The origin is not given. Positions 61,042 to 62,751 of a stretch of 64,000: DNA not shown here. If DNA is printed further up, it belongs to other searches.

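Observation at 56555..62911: PadR-flanked cassette: CARDB surface protein, two FtsX permeases, ABC ATPase and a radical-SAM/SPASM enzyme with a novel N-terminal Cys domain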

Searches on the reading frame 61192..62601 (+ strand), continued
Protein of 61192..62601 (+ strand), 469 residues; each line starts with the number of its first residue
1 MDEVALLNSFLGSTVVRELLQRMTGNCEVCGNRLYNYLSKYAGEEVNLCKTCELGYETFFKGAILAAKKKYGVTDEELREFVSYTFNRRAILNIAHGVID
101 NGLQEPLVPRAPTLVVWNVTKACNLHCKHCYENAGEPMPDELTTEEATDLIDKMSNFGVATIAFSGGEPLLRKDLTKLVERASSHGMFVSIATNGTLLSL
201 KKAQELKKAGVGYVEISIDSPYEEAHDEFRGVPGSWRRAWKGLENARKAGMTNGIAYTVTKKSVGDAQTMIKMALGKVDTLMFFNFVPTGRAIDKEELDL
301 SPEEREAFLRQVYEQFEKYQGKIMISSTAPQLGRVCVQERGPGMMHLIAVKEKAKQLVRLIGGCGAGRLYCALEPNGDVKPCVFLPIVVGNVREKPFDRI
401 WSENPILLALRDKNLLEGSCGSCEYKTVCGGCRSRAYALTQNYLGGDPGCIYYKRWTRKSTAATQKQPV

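Call 17: find_related_loci(query=A1, collection=genome_contigs, flank=10000)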
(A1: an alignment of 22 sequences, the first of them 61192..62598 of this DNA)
Query A1 (469 aa) in genome_contigs; peptide patterns used: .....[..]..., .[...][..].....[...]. (x = any residue, [..] = any of these).
600 stretches matched a pattern (row limit reached: there are more); 593 encode a relative of the query (tblastn E <= 1e-3); the best 80 are kept; 80 distinct loci.
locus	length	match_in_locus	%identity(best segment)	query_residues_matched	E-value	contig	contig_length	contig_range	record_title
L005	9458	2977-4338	43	1-454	7e-121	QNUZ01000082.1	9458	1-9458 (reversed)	MAG: Archaeoglobi archaeon isolate WYZ-LMO2 Archaeoglobi_archaeon_WYZ-LMO2_contig-82, whole genome shotgun sequence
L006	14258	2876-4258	42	1-456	1e-120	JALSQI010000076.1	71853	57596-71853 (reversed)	MAG: Archaeoglobaceae archaeon isolate 356-284_metabat2_scaf2bin.130 356-284_scaffold_81_c1, whole genome shotgun sequen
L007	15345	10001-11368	42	1-456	6e-120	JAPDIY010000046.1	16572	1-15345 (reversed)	MAG: Archaeoglobi archaeon isolate S5B9_HD70 c_000000000913, whole genome shotgun sequence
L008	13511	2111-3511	40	1-459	3e-118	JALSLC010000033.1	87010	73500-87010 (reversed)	MAG: Archaeoglobaceae archaeon isolate 355-202_metabat1_scaf2bin.040 355-202_scaffold_70_c1, whole genome shotgun sequen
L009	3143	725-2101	42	6-456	4e-121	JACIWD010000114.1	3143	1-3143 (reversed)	MAG: Candidatus Mnemosynella bozhongmuii isolate MAG-16 Archaeoglobi_M_bin1_Scaffold_114, whole genome shotgun sequence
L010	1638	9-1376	41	1-451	1e-123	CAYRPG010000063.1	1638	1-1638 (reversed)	MAG TPA_asm: uncultured Methanomassiliicoccus sp. isolate SRP216815_co1_24 genome assembly, contig: NODE_106057_length_1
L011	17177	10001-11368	41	1-456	1e-114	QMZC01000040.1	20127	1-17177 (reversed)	MAG: Archaeoglobales archaeon isolate B5_G16 B5_Guay16_scaffold_01224, whole genome shotgun sequence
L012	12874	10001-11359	41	6-456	1e-114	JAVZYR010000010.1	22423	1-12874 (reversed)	MAG: Candidatus Aenigmatarchaeota archaeon isolate JZ-3_201901_bins_3 JZ-3_201901_bins_3_scaffold_10, whole genome shotg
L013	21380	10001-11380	43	4-458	6e-114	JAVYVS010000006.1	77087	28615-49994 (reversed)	MAG: Candidatus Methanomethylicia archaeon isolate DRTY-2_202007_bins_12 DRTY-2_202007_bins_12_scaffold_6, whole genome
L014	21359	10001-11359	43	4-451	2e-113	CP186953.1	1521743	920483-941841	MAG: Candidatus Methanosuratincola verstraetei isolate LCB70 chromosome, complete genome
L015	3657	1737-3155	41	4-456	6e-115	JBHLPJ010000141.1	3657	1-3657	MAG: Promethearchaeota archaeon isolate H2M.176 H2M.176@59067, whole genome shotgun sequence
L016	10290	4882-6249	40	1-451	2e-112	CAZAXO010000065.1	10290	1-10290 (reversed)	MAG TPA_asm: uncultured Candidatus Bathyarchaeia archaeon isolate SRP323688_co1_240 genome assembly, contig: NODE_9721_l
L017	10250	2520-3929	39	4-468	9e-112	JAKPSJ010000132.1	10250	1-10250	MAG: Methanobacteriota archaeon isolate JPNA_metabat.119_sub k141_1175339, whole genome shotgun sequence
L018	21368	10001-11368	40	4-451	8e-112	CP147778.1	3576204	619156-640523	MAG: Candidatus Freyarchaeota archaeon SRVP19_Freyarchaeia-1 chromosome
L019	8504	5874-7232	43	4-451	9e-112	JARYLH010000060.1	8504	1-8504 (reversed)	MAG: Candidatus Methanosuratincola sp. isolate A05DMB-I-01 NODE_60_length_8504_cov_3.991100, whole genome shotgun sequen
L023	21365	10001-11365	42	6-451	6e-111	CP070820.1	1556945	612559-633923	MAG: Candidatus Bathyarchaeum sp. isolate bin115 chromosome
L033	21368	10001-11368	40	8-451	3e-109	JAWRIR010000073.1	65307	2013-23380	MAG: Thermoproteota archaeon isolate ADS1 c_000000106108, whole genome shotgun sequence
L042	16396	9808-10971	45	74-456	9e-107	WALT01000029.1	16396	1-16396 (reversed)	MAG: Thaumarchaeota archaeon isolate S016_59_esom k151_757143, whole genome shotgun sequence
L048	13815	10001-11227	43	63-458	2e-105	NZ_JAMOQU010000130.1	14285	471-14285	MAG: Thermococcus sp. isolate 4561-380_maxbin2_scaf2bin.010 4561-380_scaffold_946_c1, whole genome shotgun sequence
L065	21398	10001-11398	39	4-455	6e-101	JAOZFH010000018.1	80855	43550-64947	MAG: Thermoproteota archaeon isolate Aegir_M25_B147 k127_650741, whole genome shotgun sequence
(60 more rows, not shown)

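Call 20: find_homologous_proteins(query=L048:9803-11251:+, max_evalue=1e-60)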
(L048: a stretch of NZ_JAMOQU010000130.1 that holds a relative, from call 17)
Query L048:9803-11251:+ (483 aa): 4808 proteins with E <= 1e-60 among 8000 candidates; the best 120 are listed.
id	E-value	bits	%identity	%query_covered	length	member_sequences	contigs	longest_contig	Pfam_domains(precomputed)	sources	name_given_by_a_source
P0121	0.0e+0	1029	91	100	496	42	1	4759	PF13186.12,PF04055.28,PF13353.12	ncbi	-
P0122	1.2e-289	979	85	99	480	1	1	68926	PF13186.12,PF04055.28,PF13353.12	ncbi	-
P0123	2.7e-286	968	85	98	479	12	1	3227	PF13186.12,PF04055.28,PF13353.12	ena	-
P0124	1.7e-282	956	85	98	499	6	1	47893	PF13186.12,PF04055.28,PF13353.12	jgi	-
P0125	4.6e-282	954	84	99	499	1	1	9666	PF13186.12,PF04055.28,PF13353.12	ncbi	-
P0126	1.0e-279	947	84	98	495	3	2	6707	PF13186.12,PF04055.28,PF13353.12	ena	-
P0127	8.7e-279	944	83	99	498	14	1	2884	PF13186.12,PF04055.28,PF13353.12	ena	-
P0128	3.8e-278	941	83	98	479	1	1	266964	PF13186.12,PF04055.28,PF13353.12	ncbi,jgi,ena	-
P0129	2.2e-276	936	83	99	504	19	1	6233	PF13186.12,PF04055.28,PF13353.12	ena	-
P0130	9.8e-276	933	82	99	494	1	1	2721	PF13186.12,PF04055.28,PF13353.12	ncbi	-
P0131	6.0e-275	931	81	99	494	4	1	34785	PF13186.12,PF04055.28,PF13353.12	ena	-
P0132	9.7e-275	930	81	99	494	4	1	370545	PF13186.12,PF04055.28,PF13353.12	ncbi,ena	-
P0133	2.5e-272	922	81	99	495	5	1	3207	PF13186.12,PF04055.28,PF13353.12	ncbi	-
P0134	9.6e-272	920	80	97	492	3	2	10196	PF13186.12,PF04055.28,PF13353.12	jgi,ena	-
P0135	1.2e-271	920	80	99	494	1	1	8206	PF13186.12,PF04055.28,PF13353.12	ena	-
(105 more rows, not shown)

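Call 21: list_cluster_members(proteins=[P0001, P0107, P0020])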
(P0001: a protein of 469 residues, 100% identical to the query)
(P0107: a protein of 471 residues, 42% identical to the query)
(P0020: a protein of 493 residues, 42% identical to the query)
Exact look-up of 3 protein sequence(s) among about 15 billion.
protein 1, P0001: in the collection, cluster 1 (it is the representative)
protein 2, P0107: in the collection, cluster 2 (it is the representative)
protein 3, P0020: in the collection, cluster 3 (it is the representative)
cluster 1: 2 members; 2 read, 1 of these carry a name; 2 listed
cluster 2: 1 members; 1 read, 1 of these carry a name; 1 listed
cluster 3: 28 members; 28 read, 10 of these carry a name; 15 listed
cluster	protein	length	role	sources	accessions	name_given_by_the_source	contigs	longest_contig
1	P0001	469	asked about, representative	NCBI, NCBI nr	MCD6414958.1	MAG: radical SAM protein [Candidatus Diapherotrites archaeon] | radical SAM protein [Candidatus Diapherotrites archaeon]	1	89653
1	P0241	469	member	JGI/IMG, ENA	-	-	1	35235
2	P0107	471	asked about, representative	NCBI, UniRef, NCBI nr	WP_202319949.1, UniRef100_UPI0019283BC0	radical SAM/SPASM domain-containing protein [Archaeoglobus neptunius] | radical SAM/SPASM domain-containing protein n=1 Tax=Archaeoglobus neptunius TaxID=2798580 ... | radical SAM protein [Archaeoglobus neptunius]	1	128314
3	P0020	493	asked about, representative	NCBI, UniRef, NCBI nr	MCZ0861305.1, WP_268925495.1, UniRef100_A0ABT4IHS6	radical SAM protein [Methanocorpusculum sp. MG] | Radical SAM protein n=1 Tax=Methanocorpusculum petauri TaxID=3002863 ... | radical SAM protein [Methanocorpusculum petauri]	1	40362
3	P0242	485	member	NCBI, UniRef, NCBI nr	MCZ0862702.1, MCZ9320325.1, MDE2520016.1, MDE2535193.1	radical SAM/SPASM domain-containing protein [Methanocorpusculum vombati] | Radical SAM protein n=1 Tax=Methanocorpusculum vombati TaxID=3002864 ... | radical SAM protein [Methanocorpusculum vombati]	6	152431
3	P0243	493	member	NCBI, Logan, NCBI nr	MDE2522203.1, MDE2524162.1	MAG: radical SAM protein [Methanocorpusculum sp.] | radical SAM protein [Methanocorpusculum sp.]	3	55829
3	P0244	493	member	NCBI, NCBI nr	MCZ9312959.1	MAG: radical SAM protein [Methanocorpusculum sp.] | radical SAM protein [Methanocorpusculum sp.]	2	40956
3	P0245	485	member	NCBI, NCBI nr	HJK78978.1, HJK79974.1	MAG TPA: radical SAM protein [Methanocorpusculum sp.] | radical SAM protein [Methanocorpusculum sp.]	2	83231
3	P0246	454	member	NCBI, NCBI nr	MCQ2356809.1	MAG: radical SAM protein, partial [Methanocorpusculum sp.] | radical SAM protein [Methanocorpusculum sp.]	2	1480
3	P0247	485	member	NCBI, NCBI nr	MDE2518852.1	MAG: radical SAM protein [Methanocorpusculum sp.] | radical SAM protein [Methanocorpusculum sp.]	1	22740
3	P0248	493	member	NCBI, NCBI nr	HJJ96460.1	MAG TPA: radical SAM protein [Methanocorpusculum sp.] | radical SAM protein [Methanocorpusculum sp.]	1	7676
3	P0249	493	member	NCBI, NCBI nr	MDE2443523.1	MAG: radical SAM protein [Methanocorpusculum sp.] | radical SAM protein [Methanocorpusculum sp.]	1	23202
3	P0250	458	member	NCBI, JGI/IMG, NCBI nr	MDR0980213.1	MAG: radical SAM protein [Methanocalculaceae archaeon] | radical SAM protein with 4Fe4S-binding SPASM domain | radical SAM protein [Methanocalculaceae archaeon]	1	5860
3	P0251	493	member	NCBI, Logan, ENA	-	-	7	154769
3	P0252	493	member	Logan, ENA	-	-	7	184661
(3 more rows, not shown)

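Call 36: search_protein_families(library=pfam, proteins=[L005:4242-5708:+, L023:11393-12397:+, L023:12394-13869:-, L023:13584-14606:-, L033:8466-9077:+, L014:11507-12703:+, L042:11081-11404:-, L042:12259-14376:+, L065:13354-15342:-, L065:15349-16047:-], max_evalue=0.001)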
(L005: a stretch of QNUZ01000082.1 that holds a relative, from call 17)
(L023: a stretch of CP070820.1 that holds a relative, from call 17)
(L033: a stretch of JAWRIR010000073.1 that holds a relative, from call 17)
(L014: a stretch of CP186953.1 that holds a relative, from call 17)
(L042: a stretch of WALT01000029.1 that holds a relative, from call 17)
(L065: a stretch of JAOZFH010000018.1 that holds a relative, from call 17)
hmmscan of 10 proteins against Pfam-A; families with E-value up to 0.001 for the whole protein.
L005:4242-5708:+ (488 aa): 5 families
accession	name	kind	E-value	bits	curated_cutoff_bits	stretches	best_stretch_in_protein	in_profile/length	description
PF04055.27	Radical_SAM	-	3.7e-31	109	29.5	1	232-395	1-166/166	Radical SAM superfamily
PF02310.24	B12-binding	-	5.7e-24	84.7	32.1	1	57-168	8-120/121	B12 binding domain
PF19864.5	Radical_SAM_N2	-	3.3e-06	27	29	1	129-180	85-133/151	Radical SAM proteins, N-terminal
PF08497.15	Radical_SAM_N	-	1.4e-05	25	25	0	117-189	113-200/301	Radical SAM N-terminal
PF13353.11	Fer4_12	-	0.00093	19.9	22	0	236-313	13-92/137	4Fe-4S single cluster domain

L023:11393-12397:+ (334 aa): 1 family
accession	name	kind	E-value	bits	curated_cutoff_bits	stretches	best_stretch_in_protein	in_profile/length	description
PF04015.17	DUF362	-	1.3e-45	156.4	24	1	36-230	1-200/200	Domain of unknown function (DUF362)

L023:12394-13869:- (491 aa): 7 families
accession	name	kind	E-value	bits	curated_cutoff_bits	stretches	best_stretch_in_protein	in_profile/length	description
PF00534.26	Glycos_transf_1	-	1.2e-47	162.1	26.4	1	295-465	2-171/172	Glycosyl transferases group 1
PF13692.12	Glyco_trans_1_4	-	1.3e-39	136.1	27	1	309-452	2-142/142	Glycosyl transferases group 1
PF13439.12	Glyco_transf_4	-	2e-33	116.2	28.5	1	109-287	2-169/170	Glycosyltransferase Family 4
PF13579.12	Glyco_trans_4_4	-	5.7e-18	66.2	29.7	1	109-283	1-158/158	Glycosyl transferase 4-like domain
PF20706.3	GT4-conflict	-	8.6e-14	51.7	26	1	244-474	139-379/385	Family 4 Glycosyltransferase in conflict systems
PF13524.12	Glyco_trans_1_2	-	2.1e-09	37.9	25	1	335-474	10-136/144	Glycosyl transferase-like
PF08323.17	Glyco_transf_5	-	2.3e-07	31.2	22.7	1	96-136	1-43/239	Starch synthase catalytic domain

L023:13584-14606:- (340 aa): 5 families
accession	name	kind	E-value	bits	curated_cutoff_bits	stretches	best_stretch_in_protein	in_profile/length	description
PF00535.33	Glycos_transf_2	-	1.4e-25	90.7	23.3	1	16-134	1-124/168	Glycosyl transferase family 2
PF13641.12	Glyco_tranf_2_3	-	6.5e-19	69.3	27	1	13-221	1-225/230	Glycosyltransferase like family 2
PF13632.12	Glyco_trans_2_3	-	2.7e-15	57.2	27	1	92-309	2-192/198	Glycosyl transferase family group 2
PF10111.15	Glyco_tranf_2_2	-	2.6e-10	40.7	27.3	1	16-111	1-104/276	Glycosyltransferase like family 2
PF13506.12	Glyco_transf_21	-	0.00016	21.7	21.7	1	83-223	25-172/174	Glycosyl transferase family 21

L033:8466-9077:+ (203 aa): 4 families
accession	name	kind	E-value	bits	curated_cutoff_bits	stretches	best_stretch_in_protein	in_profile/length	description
PF12804.13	NTP_transf_3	-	1.3e-18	68.2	27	1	5-127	1-121/160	MobA-like NTP transferase domain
PF01128.25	IspD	-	6.2e-12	46.2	27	1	3-132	1-131/221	2-C-methyl-D-erythritol 4-phosphate cytidylyltransferase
PF02348.25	CTP_transf_3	-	6.9e-09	36.3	22.6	1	15-123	7-120/217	Cytidylyltransferase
PF00483.29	NTP_transferase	-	1.7e-08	34.8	21.2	1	5-77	2-79/245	Nucleotidyl transferase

L014:11507-12703:+ (398 aa): 2 families
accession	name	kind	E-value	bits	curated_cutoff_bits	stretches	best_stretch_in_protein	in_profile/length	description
PF20979.2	Arginosuc_syn_C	-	1.5e-90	303.1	27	1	173-389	1-217/219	Arginosuccinate synthase C-terminal domain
PF00764.25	Arginosuc_synth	-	2.7e-71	239.3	27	1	5-165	1-162/162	Arginosuccinate synthase N-terminal HUP domain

L042:11081-11404:- (107 aa): 0 families

L042:12259-14376:+ (705 aa): 2 families
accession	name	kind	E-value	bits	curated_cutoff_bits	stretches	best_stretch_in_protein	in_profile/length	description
PF10633.15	NPCBM_assoc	-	6e-14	52.4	24.4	0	215-252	39-76/78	NPCBM-associated, NEW3 domain of alpha-galactosidase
PF07705.17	CARDB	-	0.00015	22.4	22.7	0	280-383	9-81/101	CARDB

L065:13354-15342:- (662 aa): 1 family
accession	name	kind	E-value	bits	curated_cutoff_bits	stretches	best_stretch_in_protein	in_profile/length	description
PF10633.15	NPCBM_assoc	-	1.3e-10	41.7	24.4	0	507-582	2-77/78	NPCBM-associated, NEW3 domain of alpha-galactosidase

L065:15349-16047:- (232 aa): 0 families

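Call 40: find_encoding_contigs(protein=P0001, flank=10000, max_places=3)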
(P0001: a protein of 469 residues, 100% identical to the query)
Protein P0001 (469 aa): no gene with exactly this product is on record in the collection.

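Call 41: find_encoding_contigs(protein=P0241, flank=10000, max_places=3)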
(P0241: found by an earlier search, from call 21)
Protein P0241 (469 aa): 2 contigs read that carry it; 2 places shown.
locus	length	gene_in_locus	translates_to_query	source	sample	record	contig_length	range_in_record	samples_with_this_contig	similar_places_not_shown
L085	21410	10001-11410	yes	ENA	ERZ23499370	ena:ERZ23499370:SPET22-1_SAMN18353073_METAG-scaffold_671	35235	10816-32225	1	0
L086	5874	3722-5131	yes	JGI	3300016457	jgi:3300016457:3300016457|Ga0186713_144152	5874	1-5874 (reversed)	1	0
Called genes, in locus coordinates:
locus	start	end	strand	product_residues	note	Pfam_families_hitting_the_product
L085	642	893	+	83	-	PF00736:EF1_GNE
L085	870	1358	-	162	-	-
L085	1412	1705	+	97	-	-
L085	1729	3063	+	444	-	-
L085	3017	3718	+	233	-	-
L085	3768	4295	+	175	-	-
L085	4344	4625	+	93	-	-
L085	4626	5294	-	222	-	PF01135:PCMT, PF01189:Methyltr_RsmB-F (faint), PF13847:Methyltransf_31, PF13649:Methyltransf_25 (weak)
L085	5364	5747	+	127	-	PF03551:PadR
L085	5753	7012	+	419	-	PF10633:NPCBM_assoc (faint), PF07705:CARDB (faint)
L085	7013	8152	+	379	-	PF12704:MacB_PCD, PF02687:FtsX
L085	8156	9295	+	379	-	PF12704:MacB_PCD, PF02687:FtsX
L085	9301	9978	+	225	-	PF02463:SMC_N (weak), PF00005:ABC_tran, PF13304:AAA_21 (faint)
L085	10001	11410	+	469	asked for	PF04055:Radical_SAM, PF13353:Fer4_12, PF13186:SPASM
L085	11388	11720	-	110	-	PF03551:PadR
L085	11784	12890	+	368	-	PF01658:Inos-1-P_synth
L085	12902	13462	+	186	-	PF01066:CDP-OH_P_transf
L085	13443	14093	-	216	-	PF02811:PHP, PF13263:PHP_C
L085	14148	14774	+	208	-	PF01066:CDP-OH_P_transf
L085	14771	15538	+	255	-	-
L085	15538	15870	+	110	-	-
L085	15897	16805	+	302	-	PF01180:DHO_dh, PF01207:Dus (faint)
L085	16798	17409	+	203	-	-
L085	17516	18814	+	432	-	PF07969:Amidohydro_3 (faint), PF01979:Amidohydro_1, PF12890:DHOase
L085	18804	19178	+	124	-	PF00583:Acetyltransf_1 (weak), PF13508:Acetyltransf_7 (weak), PF14542:Acetyltransf_CG (weak)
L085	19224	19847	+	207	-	PF00156:Pribosyltran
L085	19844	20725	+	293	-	PF00215:OMPdecase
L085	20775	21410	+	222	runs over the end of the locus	PF03144:GTP_EFTU_D2, PF03143:GTP_EFTU_D3, PF22594:GTP-eEF1A_C (weak)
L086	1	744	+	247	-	?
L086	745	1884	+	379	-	PF12704:MacB_PCD, PF02687:FtsX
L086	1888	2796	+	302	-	PF12704:MacB_PCD, PF02687:FtsX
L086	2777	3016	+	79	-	PF02687:FtsX (weak)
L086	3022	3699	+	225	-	PF02463:SMC_N (weak), PF00005:ABC_tran, PF13304:AAA_21 (faint)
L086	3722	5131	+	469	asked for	PF04055:Radical_SAM, PF13353:Fer4_12, PF13186:SPASM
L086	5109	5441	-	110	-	PF03551:PadR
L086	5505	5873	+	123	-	?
